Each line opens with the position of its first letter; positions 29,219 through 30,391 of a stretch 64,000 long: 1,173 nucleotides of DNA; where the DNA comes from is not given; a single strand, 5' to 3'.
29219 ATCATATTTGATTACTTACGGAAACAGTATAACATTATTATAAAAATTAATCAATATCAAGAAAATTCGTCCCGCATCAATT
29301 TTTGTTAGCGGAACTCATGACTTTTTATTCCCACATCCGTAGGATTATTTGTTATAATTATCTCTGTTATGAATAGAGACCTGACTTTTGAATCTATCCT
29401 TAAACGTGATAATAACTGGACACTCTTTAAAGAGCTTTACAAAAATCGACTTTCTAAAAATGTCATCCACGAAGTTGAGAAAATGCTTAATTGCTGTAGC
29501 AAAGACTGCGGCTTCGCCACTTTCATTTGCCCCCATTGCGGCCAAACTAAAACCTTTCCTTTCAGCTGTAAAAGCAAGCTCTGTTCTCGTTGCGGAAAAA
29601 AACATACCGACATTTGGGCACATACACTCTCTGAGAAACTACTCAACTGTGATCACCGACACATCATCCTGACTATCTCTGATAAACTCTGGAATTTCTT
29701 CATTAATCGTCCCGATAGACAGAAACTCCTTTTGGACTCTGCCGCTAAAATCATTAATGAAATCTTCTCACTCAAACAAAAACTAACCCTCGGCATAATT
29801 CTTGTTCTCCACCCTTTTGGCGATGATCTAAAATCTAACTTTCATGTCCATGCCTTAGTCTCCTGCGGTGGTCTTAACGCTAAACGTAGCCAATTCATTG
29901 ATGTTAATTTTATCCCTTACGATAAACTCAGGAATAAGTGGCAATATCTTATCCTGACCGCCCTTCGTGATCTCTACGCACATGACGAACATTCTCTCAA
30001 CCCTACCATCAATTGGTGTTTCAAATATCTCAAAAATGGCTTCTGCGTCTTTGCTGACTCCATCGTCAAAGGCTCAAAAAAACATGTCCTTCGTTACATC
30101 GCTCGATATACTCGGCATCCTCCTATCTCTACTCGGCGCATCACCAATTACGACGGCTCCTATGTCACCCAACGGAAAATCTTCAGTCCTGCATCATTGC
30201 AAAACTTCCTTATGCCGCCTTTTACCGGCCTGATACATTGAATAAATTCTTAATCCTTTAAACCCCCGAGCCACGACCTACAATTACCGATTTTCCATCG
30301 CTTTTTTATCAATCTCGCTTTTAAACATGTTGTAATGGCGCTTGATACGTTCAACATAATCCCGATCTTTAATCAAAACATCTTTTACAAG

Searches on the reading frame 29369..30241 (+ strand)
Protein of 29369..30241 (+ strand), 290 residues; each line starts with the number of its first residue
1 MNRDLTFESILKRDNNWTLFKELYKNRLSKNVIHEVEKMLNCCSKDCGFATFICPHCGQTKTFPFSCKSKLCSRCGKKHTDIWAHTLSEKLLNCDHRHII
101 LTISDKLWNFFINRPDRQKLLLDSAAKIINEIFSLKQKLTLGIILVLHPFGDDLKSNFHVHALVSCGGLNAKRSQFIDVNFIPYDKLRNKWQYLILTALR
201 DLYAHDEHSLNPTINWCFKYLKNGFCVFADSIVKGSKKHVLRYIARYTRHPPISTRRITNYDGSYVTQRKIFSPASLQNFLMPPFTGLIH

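Call 48: search_protein_families(library=pfam, proteins=[window:29369-30241:+], max_evalue=0.01)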
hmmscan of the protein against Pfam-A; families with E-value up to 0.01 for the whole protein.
window:29369-30241:+ (290 aa): 2 families
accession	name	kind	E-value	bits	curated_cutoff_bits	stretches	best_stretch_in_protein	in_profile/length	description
PF14319.11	Zn_Tnp_IS91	-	1.2e-20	73.7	26.3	1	22-103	11-90/90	Transposase zinc-binding domain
PF04986.18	Y2_Tnp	-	1.1e-17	65.1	20.9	1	142-267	1-133/183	Putative transposase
